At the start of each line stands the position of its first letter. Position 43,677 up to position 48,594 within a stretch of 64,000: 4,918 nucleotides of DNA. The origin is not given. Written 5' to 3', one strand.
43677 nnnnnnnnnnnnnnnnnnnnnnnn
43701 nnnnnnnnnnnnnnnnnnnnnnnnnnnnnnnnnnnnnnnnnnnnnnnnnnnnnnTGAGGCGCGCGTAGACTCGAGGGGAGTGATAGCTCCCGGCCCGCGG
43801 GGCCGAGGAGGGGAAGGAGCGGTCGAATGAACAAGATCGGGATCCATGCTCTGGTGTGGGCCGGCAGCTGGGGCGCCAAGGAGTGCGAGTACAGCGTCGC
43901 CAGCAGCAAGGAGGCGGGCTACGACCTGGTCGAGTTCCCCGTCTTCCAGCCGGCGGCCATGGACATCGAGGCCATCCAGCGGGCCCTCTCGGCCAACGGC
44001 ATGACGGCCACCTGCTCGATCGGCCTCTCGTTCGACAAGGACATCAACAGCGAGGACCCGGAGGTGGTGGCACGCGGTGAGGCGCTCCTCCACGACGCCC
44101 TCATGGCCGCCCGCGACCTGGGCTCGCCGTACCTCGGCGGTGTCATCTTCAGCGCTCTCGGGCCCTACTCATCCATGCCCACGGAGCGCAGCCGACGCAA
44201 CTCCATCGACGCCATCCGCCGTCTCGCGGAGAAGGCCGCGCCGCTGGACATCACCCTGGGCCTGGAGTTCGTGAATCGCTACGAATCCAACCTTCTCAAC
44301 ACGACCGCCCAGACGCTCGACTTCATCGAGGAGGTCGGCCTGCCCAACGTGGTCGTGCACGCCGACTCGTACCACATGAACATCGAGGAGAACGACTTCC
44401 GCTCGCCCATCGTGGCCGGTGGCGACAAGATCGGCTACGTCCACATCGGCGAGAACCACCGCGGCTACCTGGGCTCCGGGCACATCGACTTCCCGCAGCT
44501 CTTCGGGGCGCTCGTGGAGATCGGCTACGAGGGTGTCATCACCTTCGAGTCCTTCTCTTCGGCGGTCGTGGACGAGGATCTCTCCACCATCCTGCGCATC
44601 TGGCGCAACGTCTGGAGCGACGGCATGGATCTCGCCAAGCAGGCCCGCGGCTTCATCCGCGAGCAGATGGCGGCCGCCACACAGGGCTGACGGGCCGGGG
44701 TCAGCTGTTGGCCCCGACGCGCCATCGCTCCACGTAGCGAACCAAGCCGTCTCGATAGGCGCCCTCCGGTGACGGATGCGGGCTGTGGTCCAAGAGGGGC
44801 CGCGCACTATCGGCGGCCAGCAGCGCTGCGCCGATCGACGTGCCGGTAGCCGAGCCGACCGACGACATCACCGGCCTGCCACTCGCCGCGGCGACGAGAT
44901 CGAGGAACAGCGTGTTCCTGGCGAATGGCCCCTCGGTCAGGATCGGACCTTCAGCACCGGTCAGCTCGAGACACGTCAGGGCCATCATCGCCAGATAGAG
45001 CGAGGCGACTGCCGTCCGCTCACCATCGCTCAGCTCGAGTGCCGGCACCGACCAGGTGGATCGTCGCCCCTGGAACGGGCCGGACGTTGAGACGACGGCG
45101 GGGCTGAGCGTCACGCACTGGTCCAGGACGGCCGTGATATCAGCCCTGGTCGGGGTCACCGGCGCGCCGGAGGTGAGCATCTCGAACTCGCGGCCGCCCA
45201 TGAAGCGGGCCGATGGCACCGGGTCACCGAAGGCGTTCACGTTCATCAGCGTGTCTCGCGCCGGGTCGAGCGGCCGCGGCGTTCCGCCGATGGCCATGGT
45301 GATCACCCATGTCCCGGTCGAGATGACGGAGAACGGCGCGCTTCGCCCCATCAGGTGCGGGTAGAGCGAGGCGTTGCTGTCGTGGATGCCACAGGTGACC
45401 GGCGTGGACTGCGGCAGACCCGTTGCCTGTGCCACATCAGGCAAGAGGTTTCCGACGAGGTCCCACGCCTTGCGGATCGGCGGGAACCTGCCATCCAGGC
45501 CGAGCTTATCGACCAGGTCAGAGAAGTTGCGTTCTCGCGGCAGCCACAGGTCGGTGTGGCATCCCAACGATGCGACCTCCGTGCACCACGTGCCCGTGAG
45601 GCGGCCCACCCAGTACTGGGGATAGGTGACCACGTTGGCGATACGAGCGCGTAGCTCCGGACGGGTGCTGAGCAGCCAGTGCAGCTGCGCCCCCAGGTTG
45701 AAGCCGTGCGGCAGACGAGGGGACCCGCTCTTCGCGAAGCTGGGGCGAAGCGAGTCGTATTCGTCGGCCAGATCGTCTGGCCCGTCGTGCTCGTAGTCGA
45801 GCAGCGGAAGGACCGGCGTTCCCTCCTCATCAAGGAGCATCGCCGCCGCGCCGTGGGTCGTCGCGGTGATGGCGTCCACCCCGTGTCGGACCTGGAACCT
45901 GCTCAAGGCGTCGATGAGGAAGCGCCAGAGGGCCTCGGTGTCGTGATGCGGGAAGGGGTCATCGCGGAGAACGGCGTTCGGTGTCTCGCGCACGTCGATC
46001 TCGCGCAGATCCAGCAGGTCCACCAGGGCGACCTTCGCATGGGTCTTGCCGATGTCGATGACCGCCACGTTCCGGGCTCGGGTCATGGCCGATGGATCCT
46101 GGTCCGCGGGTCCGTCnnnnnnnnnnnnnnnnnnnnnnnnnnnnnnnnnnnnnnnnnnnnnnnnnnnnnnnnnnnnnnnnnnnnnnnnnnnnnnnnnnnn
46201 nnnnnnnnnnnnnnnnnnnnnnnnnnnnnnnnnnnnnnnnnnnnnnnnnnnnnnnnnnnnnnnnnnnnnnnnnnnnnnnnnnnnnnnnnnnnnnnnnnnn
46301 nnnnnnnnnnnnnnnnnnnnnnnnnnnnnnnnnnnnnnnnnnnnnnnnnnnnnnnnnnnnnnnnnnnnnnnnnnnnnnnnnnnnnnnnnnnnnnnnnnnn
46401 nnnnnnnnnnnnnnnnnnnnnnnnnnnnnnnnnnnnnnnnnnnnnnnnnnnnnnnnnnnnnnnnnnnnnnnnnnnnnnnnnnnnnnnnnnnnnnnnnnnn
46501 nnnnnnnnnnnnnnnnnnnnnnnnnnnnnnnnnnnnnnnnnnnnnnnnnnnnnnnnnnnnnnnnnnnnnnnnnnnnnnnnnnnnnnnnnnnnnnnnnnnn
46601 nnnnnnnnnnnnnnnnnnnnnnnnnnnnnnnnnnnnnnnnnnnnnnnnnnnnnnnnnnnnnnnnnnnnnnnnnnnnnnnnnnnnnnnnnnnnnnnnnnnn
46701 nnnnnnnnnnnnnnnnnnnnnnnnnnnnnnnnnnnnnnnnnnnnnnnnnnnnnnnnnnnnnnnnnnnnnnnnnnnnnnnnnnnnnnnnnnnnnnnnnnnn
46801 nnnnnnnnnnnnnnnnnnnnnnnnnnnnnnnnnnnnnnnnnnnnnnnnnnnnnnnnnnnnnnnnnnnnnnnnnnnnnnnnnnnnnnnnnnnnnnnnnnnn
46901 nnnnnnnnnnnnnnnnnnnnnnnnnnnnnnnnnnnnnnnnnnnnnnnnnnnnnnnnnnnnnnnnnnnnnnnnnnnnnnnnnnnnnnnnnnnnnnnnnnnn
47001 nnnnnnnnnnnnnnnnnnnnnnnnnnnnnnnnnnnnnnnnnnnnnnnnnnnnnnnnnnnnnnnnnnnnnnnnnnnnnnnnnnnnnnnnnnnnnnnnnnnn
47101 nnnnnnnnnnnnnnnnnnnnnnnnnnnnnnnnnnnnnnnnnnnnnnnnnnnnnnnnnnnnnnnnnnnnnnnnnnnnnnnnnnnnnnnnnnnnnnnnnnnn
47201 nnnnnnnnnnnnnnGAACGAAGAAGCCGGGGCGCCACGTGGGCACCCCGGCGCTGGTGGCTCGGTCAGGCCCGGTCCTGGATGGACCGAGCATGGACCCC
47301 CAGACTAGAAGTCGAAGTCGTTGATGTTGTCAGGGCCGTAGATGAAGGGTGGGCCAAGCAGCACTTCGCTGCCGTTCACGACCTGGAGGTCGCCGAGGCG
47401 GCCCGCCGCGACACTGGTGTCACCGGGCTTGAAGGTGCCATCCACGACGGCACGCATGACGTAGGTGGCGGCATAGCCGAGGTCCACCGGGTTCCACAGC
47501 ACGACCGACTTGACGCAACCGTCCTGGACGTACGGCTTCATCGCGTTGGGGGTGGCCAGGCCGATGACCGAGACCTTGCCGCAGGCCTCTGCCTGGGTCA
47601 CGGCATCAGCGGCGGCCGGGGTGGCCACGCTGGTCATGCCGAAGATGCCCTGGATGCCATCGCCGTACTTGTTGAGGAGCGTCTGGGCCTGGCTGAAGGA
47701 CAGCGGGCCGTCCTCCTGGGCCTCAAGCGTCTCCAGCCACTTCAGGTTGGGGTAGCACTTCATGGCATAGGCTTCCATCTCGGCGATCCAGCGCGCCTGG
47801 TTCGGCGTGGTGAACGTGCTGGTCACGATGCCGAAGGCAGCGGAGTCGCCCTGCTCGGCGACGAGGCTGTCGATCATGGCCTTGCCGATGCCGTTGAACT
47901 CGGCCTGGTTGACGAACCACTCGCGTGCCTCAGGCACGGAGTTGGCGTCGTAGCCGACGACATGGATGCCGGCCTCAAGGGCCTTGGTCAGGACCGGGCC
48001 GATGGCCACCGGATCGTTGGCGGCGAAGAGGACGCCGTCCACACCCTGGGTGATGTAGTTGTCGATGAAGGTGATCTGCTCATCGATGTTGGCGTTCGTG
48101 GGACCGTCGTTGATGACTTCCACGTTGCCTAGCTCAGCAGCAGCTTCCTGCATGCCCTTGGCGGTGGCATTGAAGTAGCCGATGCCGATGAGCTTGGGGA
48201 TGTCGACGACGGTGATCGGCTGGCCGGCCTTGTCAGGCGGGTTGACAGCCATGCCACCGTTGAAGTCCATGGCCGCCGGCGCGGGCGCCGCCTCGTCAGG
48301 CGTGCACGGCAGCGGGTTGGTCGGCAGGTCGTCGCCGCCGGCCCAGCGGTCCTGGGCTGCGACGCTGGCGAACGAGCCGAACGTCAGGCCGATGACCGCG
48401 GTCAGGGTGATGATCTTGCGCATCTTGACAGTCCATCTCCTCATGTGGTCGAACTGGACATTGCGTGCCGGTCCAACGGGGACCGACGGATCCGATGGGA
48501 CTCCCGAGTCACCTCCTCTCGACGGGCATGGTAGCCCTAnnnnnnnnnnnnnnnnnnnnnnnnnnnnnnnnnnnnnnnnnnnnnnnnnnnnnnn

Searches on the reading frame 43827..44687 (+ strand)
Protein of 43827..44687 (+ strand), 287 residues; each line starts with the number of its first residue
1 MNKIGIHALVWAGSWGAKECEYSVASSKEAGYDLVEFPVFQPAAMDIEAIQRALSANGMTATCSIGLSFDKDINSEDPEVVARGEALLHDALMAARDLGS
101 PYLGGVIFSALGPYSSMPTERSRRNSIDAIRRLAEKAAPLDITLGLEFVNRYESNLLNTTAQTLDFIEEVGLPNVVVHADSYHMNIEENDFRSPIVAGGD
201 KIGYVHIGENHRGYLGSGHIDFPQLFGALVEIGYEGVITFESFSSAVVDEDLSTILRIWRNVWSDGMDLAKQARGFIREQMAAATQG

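Call 3: search_protein_families(library=pfam, proteins=[window:43827-44687:+], max_evalue=0.01)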
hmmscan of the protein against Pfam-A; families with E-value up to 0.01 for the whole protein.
window:43827-44687:+ (287 aa): 1 family
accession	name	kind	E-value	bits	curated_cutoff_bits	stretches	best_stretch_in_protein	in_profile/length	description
PF01261.30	AP_endonuc_2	-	2.1e-37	129.6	31.1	1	27-258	4-234/249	Xylose isomerase-like TIM barrel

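Call 4: search_protein_families(library=ncbifam, proteins=[window:43827-44687:+], max_evalue=0.01)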
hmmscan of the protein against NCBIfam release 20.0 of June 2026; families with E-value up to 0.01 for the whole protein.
window:43827-44687:+ (287 aa): 11 families
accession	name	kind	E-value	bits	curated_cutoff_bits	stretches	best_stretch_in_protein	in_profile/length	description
NF051856.1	PsicseEpim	equivalog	1.9e-52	178.8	300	1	2-265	1-266/287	D-psicose 3-epimerase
NF041099.2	keto_glucon_epim_IolO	equivalog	2.6e-33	115.5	300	1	21-243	24-247/269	5-keto-L-gluconate epimerase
TIGR03234.1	OH-pyruv-isom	equivalog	2.8e-20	72.7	353.45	1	26-242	22-240/254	hydroxypyruvate isomerase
NF009688.0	PRK13209.1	subfamily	2.7e-17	62.7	317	1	44-285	56-281/286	L-ribulose-5-phosphate 3-epimerase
NF043033.1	OxoTetrIsom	equivalog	2.8e-15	56.7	325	1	29-241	26-236/251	2-oxo-tetronate isomerase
NF007444.0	PRK09997.1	equivalog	9.8e-14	51.4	465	1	29-244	26-243/258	hydroxypyruvate isomerase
TIGR00542.1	hxl6Piso_put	equivalog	7.6e-12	45.1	272.15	1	46-257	53-263/279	L-ribulose-5-phosphate 3-epimerase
NF007441.0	PRK09989.1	equivalog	3.7e-09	36.7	412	1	25-253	22-252/258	HPr family phosphocarrier protein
NF007360.0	PRK09856.1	equivalog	1e-07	31.8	305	1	88-243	92-249/276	fructoselysine 3-epimerase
NF009689.0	PRK13210.1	subfamily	1.7e-07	30.7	200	1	73-247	82-261/286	L-ribulose-5-phosphate 3-epimerase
NF042435.1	DhshikDhtase_QuiC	equivalog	0.00025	19.7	1200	1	127-244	114-242/635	3-dehydroshikimate dehydratase QuiC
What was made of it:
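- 43827..44690 (+): Xylose-isomerase-like TIM-barrel protein resembling ketose 3-epimerases; last gene of the + strand operon. calls 3, 4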

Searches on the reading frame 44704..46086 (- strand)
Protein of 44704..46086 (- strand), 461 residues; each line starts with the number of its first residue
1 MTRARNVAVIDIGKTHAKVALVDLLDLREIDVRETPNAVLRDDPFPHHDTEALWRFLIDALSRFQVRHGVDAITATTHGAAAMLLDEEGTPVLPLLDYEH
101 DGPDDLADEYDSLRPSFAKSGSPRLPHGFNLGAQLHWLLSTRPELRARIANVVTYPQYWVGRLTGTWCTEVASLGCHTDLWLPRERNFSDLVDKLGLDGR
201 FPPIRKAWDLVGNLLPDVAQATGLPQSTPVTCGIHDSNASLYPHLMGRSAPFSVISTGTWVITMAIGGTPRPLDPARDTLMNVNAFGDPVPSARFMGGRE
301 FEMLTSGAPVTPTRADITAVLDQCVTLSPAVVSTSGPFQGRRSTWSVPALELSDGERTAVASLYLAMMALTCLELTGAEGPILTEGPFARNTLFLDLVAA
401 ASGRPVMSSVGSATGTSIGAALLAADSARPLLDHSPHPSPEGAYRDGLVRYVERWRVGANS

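Call 3: search_protein_families(library=pfam, proteins=[window:44704-46086:-], max_evalue=0.01)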
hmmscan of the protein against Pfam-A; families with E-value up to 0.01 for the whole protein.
window:44704-46086:- (461 aa): 3 families
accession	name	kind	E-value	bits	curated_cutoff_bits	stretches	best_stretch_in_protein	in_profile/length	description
PF21546.3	FGGY_C_2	-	3.7e-63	213.1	27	1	250-426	2-187/191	Carbohydrate kinase FGGY, C-terminal domain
PF00370.27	FGGY_N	-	2e-17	64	28.8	1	9-241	4-243/245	FGGY family of carbohydrate kinases, N-terminal domain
PF02782.22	FGGY_C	-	0.0057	16.9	27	0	381-425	152-195/198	FGGY family of carbohydrate kinases, C-terminal domain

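Call 4: search_protein_families(library=ncbifam, proteins=[window:44704-46086:-], max_evalue=0.01)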
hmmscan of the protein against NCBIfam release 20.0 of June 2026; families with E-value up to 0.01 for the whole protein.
window:44704-46086:- (461 aa): 6 families
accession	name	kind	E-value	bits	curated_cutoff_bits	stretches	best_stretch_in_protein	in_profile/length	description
TIGR02628.1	fuculo_kin_coli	equivalog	2.7e-17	62.9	470.9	1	41-266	39-267/465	L-fuculokinase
TIGR01312.1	XylB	equivalog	4e-12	45.4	380.25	1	10-239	3-239/481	xylulokinase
NF007925.0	PRK10640.1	equivalog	4.7e-06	25.3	639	1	4-262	3-262/489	rhamnulokinase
NF011601.0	PRK15027.1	equivalog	2.2e-05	23.1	912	1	48-241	43-238/484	xylulokinase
NF008187.0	PRK10939.1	equivalog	2.8e-05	22.9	528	1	70-239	76-247/521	autoinducer-2 kinase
TIGR02627.1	rhamnulo_kin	equivalog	9.7e-05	21.1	527.95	1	29-262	23-256/454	rhamnulokinase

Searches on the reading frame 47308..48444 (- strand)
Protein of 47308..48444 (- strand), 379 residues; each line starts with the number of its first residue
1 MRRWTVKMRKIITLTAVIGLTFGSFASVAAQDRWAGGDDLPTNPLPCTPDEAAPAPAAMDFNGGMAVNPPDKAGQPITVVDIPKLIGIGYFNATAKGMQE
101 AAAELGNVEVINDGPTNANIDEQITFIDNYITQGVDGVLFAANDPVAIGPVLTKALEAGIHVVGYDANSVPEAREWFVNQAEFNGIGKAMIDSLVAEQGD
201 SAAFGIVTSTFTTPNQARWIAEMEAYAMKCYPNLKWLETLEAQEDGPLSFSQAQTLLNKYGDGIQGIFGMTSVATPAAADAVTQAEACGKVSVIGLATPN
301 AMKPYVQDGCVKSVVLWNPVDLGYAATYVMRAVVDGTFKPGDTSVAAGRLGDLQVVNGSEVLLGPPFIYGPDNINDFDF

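Call 13: search_protein_families(library=pfam, proteins=[window:47308-48444:-], max_evalue=0.001)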
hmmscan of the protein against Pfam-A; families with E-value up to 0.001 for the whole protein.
window:47308-48444:- (379 aa): 1 family
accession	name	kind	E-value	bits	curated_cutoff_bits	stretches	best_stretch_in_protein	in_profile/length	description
PF13407.12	Peripla_BP_4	-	3.3e-53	181.3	35.1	1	82-336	4-256/258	Periplasmic binding protein domain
